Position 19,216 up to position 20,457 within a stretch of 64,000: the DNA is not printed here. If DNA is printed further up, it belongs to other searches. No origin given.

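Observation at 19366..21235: Tandem DUF2156 (MprF C-terminal-like, aminoacyl-tRNA transferase fold) paralogs abutting and overlapping ileS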

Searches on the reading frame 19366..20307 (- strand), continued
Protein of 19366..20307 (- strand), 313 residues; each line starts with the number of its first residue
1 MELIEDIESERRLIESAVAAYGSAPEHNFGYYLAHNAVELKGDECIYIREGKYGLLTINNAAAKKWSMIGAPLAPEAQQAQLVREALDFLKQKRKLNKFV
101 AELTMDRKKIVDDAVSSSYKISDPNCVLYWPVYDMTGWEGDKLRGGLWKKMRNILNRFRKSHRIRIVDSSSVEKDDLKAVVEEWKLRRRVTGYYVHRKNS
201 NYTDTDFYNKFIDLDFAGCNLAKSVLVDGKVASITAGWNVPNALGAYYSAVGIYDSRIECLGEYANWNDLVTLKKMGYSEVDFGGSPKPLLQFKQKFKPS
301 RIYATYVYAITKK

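Call 62: list_cluster_members(proteins=[P0085, P0090, P0095, P0100, P0105, P0112, P0120, P0130, P0140, P0155])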
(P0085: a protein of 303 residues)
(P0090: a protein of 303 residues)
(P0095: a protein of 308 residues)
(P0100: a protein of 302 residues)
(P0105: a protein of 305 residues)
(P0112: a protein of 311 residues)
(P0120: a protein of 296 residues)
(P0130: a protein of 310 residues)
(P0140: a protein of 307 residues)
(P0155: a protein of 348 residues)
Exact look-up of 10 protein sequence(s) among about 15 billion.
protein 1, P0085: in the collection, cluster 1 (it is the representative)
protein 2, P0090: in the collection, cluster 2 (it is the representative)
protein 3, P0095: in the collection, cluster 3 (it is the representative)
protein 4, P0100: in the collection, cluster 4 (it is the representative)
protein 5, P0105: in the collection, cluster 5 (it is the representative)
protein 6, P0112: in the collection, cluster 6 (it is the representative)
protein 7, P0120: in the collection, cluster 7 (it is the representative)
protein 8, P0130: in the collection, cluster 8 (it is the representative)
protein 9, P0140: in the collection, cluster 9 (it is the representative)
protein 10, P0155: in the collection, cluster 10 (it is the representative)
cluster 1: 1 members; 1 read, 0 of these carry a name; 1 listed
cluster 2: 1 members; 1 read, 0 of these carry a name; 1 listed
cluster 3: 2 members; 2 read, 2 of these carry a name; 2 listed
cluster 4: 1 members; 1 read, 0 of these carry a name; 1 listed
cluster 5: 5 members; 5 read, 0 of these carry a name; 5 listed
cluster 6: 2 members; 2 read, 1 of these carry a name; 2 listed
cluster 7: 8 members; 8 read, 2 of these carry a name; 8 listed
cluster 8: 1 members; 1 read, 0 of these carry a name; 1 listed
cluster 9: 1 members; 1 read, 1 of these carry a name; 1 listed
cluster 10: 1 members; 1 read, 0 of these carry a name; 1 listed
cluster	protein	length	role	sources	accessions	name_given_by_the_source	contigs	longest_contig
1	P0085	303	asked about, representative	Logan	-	-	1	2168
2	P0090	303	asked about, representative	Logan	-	-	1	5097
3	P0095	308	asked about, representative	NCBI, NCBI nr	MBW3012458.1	DUF2156 domain-containing protein [Candidatus Woesearchaeota archaeon]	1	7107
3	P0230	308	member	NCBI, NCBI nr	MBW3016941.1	DUF2156 domain-containing protein [Candidatus Woesearchaeota archaeon]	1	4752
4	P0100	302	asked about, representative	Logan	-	-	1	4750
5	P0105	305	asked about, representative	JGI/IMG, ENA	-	-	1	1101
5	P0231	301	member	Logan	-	-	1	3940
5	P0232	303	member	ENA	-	-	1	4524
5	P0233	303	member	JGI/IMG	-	-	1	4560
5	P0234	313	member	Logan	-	-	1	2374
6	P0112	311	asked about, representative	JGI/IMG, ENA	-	-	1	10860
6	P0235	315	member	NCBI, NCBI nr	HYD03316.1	MAG TPA: hypothetical protein VEC16_03370 [Alphaproteobacteria bacterium] | hypothetical protein [Alphaproteobacteria bacterium]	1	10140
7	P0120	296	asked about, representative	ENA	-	-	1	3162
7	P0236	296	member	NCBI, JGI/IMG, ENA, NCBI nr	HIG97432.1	MAG TPA: DUF2156 domain-containing protein [Candidatus Aenigmarchaeota archaeon] | DUF2156 domain-containing protein [Candidatus Aenigmarchaeota archaeon]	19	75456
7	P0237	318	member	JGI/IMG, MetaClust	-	\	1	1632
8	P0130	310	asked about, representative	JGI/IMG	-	-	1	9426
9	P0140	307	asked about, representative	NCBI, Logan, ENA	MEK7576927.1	MAG: hypothetical protein AAB482_04530 [Patescibacteria group bacterium]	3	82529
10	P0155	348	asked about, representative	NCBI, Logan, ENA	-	-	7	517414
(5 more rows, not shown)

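Call 63: find_encoding_contigs(protein=P0140, flank=8000, max_places=2)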
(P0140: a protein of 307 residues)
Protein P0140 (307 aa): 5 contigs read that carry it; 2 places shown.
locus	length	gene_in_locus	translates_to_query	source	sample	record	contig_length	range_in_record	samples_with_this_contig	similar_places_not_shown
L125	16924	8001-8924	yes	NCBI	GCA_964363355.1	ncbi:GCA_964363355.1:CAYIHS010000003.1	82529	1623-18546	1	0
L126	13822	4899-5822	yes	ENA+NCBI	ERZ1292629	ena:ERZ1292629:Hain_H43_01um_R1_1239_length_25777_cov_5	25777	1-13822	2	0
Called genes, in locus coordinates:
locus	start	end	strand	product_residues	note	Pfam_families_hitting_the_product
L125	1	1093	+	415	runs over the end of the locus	PF00070:Pyr_redox (faint), PF00890:FAD_binding_2, PF01266:DAO (weak), PF03486:HI0933_like, PF07992:Pyr_redox_2 (weak), PF12831:FAD_oxidored, PF13450:NAD_binding_8 (weak), PF22780:HI0933_like_1st, +1 more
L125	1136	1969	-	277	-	PF01259:SAICAR_synt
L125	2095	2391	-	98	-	-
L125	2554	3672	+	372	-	PF01180:DHO_dh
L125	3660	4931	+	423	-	PF07969:Amidohydro_3 (faint), PF01979:Amidohydro_1, PF12890:DHOase (weak)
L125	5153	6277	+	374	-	PF00390:malic, PF03949:Malic_M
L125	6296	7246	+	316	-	PF10432:bact-PGI_C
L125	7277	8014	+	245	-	PF00856:SET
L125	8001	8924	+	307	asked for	-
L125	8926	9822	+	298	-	PF09924:LPG_synthase_C (faint)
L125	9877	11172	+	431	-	PF01071:GARS_A, PF02843:GARS_C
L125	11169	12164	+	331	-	PF02618:YceG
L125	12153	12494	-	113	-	PF01588:tRNA_bind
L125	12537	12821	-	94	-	PF14768:RPA_interact_C (weak)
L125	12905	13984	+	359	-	PF03054:tRNA_Me_trans, PF20259:tRNA_Me_trans_M, PF20258:tRNA_Me_trans_C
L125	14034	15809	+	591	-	PF01411:tRNA-synt_2c, PF07973:tRNA_SAD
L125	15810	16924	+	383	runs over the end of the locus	PF14450:FtsA (faint), PF02541:Ppx-GppA (faint)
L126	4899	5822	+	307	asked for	-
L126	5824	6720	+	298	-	PF09924:LPG_synthase_C (faint)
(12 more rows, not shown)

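Call 64: find_encoding_contigs(protein=P0069, flank=8000, max_places=2)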
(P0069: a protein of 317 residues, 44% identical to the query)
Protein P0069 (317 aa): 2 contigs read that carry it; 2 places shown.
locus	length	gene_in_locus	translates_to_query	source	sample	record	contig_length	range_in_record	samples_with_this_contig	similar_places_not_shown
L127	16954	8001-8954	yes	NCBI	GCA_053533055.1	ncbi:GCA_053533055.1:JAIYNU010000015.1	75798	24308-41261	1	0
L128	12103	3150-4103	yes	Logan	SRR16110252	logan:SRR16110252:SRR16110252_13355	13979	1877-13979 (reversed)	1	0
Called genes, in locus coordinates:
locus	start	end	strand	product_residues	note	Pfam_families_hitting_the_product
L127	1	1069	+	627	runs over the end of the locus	PF00493:MCM (faint), PF01078:Mg_chelatase, PF05496:RuvB_N (faint), PF13401:AAA_22 (faint), PF00158:Sigma54_activat, PF20436:LonB_AAA-LID (weak), PF05362:Lon_C, PF13541:ChlI, +2 more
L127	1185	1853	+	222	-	PF05552:MS_channel_1st_1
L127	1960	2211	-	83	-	-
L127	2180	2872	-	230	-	PF01255:Prenyltransf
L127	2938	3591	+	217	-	PF00834:Ribul_P_3_epim, PF00215:OMPdecase (faint)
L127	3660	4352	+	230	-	-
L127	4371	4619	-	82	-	-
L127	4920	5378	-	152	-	-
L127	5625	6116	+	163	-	PF02675:AdoMet_dc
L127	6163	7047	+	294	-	PF00491:Arginase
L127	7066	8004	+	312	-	PF09924:LPG_synthase_C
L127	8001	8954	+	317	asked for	-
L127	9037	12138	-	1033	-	PF00133:tRNA-synt_1, PF01406:tRNA-synt_1e (faint), PF09334:tRNA-synt_1g, PF08264:Anticodon_1, PF19302:DUF5915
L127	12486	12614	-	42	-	-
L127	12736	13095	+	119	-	-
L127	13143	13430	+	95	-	PF01157:Ribosomal_L21e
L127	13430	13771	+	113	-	PF03874:RNA_pol_Rpb4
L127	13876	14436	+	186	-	PF04919:DUF655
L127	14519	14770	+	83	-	-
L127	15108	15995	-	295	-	PF13495:Phage_int_SAM_4, PF00589:Phage_integrase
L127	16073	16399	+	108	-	-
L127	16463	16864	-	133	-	-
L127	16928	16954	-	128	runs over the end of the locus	-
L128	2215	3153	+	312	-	PF09924:LPG_synthase_C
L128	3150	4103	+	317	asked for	-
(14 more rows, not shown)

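Call 69: search_protein_families(library=pfam, alignment_id=A2, max_evalue=0.01)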
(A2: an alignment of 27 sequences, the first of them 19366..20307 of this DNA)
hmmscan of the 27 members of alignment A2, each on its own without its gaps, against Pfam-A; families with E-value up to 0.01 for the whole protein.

A. member 1, window:19366-20307:- (313 aa): 1 family
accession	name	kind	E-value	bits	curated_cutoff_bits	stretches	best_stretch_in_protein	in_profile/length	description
PF09924.15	LPG_synthase_C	-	1e-05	25.2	27.5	1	60-187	38-159/298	Phosphatidylglycerol lysyltransferase, C-terminal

B. families by the number of members that match (of 27 scanned): 1 family
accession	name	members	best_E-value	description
PF09924.15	LPG_synthase_C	26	1.2e-10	Phosphatidylglycerol lysyltransferase, C-terminal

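Call 70: search_protein_families(library=ncbifam, proteins=[window:19366-20307:-, L091:8001-8903:+, L091:9814-10722:+, L091:6858-7847:+, L089:6799-7863:+], max_evalue=0.001)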
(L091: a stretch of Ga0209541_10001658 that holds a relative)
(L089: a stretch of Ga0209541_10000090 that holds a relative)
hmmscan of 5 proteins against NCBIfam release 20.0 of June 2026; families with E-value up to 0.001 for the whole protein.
window:19366-20307:- (313 aa): 0 families

L091:8001-8903:+ (301 aa): 0 families

L091:9814-10722:+ (303 aa): 0 families

L091:6858-7847:+ (330 aa): 7 families
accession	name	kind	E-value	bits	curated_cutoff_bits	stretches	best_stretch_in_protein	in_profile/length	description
NF002006.0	PRK00805.1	equivalog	6.9e-120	399.9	434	1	6-330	14-320/338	deoxyhypusine synthase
TIGR00321.1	dhys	equivalog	1.3e-81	274.2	304.25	1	8-328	8-299/301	deoxyhypusine synthase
NF002630.0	PRK02301.1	equivalog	4.9e-68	229.7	364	2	10-237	22-246/318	deoxyhypusine synthase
NF002699.1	PRK02492.1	equivalog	5.3e-64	216.2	500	1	9-325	14-316/338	1,9-bis(guanidino)-5-aza-nonane synthase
NF001980.1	PRK00770.1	equivalog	8.4e-50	169.8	450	2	8-238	7-247/350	homospermidine biosynthesis protein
NF002294.1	PRK01221.1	equivalog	1.6e-49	169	350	2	5-236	4-235/300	deoxyhypusine synthase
NF003052.1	PRK03971.1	equivalog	2.7e-45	155.1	380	2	9-237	27-268/334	deoxyhypusine synthase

L089:6799-7863:+ (354 aa): 43 families (the best 25 are shown)
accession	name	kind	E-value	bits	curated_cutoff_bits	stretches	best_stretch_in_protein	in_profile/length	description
NF002378.0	PRK01372.1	subfamily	3.6e-58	196.7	243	1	25-322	26-302/305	D-alanine--D-alanine ligase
TIGR01205.1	D_ala_D_alaTIGR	subfamily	3.6e-46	157.6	245.65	1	26-321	20-317/318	D-alanine--D-alanine ligase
NF011169.0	PRK14571.1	equivalog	8.8e-39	133.6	404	1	23-322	18-296/300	D-alanyl-alanine synthetase A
NF002527.0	PRK01966.1-3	equivalog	4.2e-37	128.1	310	1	44-317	62-324/332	D-alanine--D-alanine ligase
NF002528.0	PRK01966.1-4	subfamily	3.1e-36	124.9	262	1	48-325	92-362/366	D-alanine--D-alanine ligase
NF000206.1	D_ala_D_lac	equivalog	2.5e-32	112.2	550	1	52-322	85-341/342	D-alanine--(R)-lactate ligase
NF000091.3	D_ala_D_ser_VanG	exception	6.9e-31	107.3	495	1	48-320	84-342/344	D-alanine--D-serine ligase VanG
NF002526.0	PRK01966.1-2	equivalog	3.4e-30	105.1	449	1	54-331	90-357/362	D-alanine--D-alanine ligase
NF011170.0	PRK14572.1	equivalog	7.8e-30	104.1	489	1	77-324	105-348/351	D-alanyl-alanine synthetase A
NF000372.1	D_ala_D_lac_VanI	exception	9.1e-29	100.8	700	1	53-322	86-341/341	D-alanine--(R)-lactate ligase VanI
NF012215.1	D_ala_D_lac_VanD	exception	1.3e-28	100.4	700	1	76-324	106-343/343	D-alanine--(R)-lactate ligase VanD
NF002525.0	PRK01966.1-1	equivalog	9.4e-28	97.2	457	1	77-327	115-356/364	D-alanine--D-alanine ligase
NF012217.1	D_ala_D_lac_VanA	exception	3.4e-27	95.6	775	1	56-322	89-341/343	D-alanine--(R)-lactate ligase VanA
NF000470.1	D_ala_D_lac_VanM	exception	4.6e-27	95.2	760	1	57-322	90-341/343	D-alanine--(R)-lactate ligase VanM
NF002529.0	PRK01966.1-5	equivalog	1.1e-26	93.6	472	1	78-325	103-340/348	D-alanine--D-alanine ligase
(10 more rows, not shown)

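Call 72: search_protein_families(library=pfam, proteins=[L123:9825-10574:+, L122:10846-12102:+, L122:12375-13430:+, L053:8997-9824:-, L055:9209-9916:+, L122:14860-16122:-, L067:10559-11107:-, L122:13455-14387:-, L125:8926-9822:+, L127:7066-8004:+], max_evalue=0.01)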
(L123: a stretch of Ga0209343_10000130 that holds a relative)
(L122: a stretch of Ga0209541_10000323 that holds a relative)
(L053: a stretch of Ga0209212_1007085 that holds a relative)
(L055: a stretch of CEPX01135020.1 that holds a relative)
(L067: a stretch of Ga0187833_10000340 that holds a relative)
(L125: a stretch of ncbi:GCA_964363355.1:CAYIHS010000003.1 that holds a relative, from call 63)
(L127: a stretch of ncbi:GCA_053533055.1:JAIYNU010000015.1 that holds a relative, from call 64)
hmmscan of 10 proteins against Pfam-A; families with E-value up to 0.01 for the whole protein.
L123:9825-10574:+ (249 aa): 8 families
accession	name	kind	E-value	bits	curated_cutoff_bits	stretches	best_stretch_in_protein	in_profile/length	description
PF13649.12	Methyltransf_25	-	7.5e-16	59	27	1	53-148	3-97/97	Methyltransferase domain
PF08241.18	Methyltransf_11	-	9.4e-16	58.7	21.2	1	53-152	2-95/95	Methyltransferase domain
PF13489.12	Methyltransf_23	-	2.3e-10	40.9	27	1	46-218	21-162/164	Methyltransferase domain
PF13847.12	Methyltransf_31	-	1.2e-09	38.5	27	1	50-156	6-113/145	Methyltransferase domain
PF08242.18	Methyltransf_12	-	3.7e-07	31.2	30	1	57-149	6-97/98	Methyltransferase domain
PF01209.24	Ubie_methyltran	-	1.2e-05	25.3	20.1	1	52-152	52-151/233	ubiE/COQ5 methyltransferase family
PF03848.20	TehB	-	3.9e-05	23.6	20.4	1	47-132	30-118/193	Tellurite resistance protein TehB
PF02353.26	CMAS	-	0.00071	19.4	27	1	44-204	58-219/273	Mycolic acid cyclopropane synthetase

L122:10846-12102:+ (418 aa): 4 families
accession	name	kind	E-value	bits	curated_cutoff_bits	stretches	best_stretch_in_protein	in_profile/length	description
PF02826.25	2-Hacid_dh_C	-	2.1e-40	138.4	25.1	1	118-274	31-178/178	D-isomer specific 2-hydroxyacid dehydrogenase, NAD binding domain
PF00389.36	2-Hacid_dh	-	2e-17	63.6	24.6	1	17-287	11-115/134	D-isomer specific 2-hydroxyacid dehydrogenase, catalytic domain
PF11890.14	DUF3410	-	7.8e-07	29.3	31.4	1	328-386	14-69/81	Domain of unknown function (DUF3410)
PF07991.19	KARI_N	-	0.003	17.6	20.6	0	121-184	2-70/165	Acetohydroxy acid isomeroreductase, NADPH-binding domain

L122:12375-13430:+ (351 aa): 2 families
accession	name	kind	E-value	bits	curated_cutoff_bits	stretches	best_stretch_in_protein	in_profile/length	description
PF08282.18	Hydrolase_3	-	5.7e-23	82.4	20.9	1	49-340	2-255/255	haloacid dehalogenase-like hydrolase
PF25109.1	HAD_PNKP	-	0.0041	17.7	27.6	1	46-110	2-65/143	Polynucleotide kinase PNKP phosphatase domain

L053:8997-9824:- (275 aa): 1 family
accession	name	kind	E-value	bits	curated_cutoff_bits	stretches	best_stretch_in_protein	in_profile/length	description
PF01988.24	VIT1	-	1.3e-67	228.1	28.1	1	55-268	2-213/214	VIT family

L055:9209-9916:+ (235 aa): 5 families
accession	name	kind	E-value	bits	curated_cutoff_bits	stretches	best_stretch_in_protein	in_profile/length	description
PF06745.19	ATPase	-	5.2e-60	203.1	26.6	1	11-232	1-230/231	KaiC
PF03796.21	DnaB_C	-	2e-07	31.1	27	1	11-137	2-114/255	DnaB-like helicase C terminal domain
PF13481.12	AAA_25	-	0.00018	21.6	27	1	19-160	23-177/195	AAA domain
PF01637.24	ATPase_2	-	0.0033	17.7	33.2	1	29-130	20-117/225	ATPase domain predominantly from Archaea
PF24883.2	NPHP3_N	-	0.0038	17.9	24.8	1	31-104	24-99/164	Nephrocystin 3, N-terminal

L122:14860-16122:- (420 aa): 6 families
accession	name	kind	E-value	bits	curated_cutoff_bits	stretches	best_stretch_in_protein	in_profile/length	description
PF00009.33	GTP_EFTU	-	2.1e-33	116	26.5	1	24-208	4-188/188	Elongation factor Tu GTP binding domain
PF09173.17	eIF2_C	-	1.5e-31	108.9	22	1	332-416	2-86/86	Initiation factor eIF2 gamma, C terminal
PF03144.31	GTP_EFTU_D2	-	1.6e-07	32.1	30.3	1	239-306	1-61/73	Elongation factor Tu domain 2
PF03193.22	RsgA_GTPase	-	8.9e-05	22.8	30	0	115-203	23-105/174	RsgA GTPase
PF01926.29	MMR_HSR1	-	0.0013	19.3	21.9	1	26-154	2-113/113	50S ribosome-binding GTPase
PF02421.24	FeoB_N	-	0.0042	17.1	27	0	72-202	25-156/156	Ferrous iron transport protein B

L067:10559-11107:- (182 aa): 2 families
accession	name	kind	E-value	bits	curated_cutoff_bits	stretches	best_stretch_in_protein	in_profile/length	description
PF01092.24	Ribosomal_S6e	-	1.1e-32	113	26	1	4-123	1-124/125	Ribosomal protein S6e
PF03985.18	Paf1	-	0.00058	19.4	24.7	1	91-179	320-414/418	Paf1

L122:13455-14387:- (310 aa): 2 families
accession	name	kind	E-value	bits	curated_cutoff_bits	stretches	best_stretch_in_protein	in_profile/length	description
PF04014.23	MazE_antitoxin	-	4e-06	27.1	24.7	1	11-51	3-44/48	Antidote-toxin recognition MazE, bacterial antitoxin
PF25826.1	DUF7952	-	0.0091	16.6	33.4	0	215-299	10-94/131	Domain of unknown function (DUF7952)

L125:8926-9822:+ (298 aa): 2 families
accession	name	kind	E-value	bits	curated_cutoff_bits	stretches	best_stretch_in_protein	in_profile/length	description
PF13480.13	Acetyltransf_6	-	2e-05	25.2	22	1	141-273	2-139/143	Acetyltransferase (GNAT) domain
PF09924.15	LPG_synthase_C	-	2.1e-05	24.2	27.5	1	134-230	109-204/298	Phosphatidylglycerol lysyltransferase, C-terminal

L127:7066-8004:+ (312 aa): 1 family
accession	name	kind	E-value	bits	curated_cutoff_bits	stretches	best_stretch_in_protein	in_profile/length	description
PF09924.15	LPG_synthase_C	-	2.3e-31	109.4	27.5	1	38-307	10-296/298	Phosphatidylglycerol lysyltransferase, C-terminal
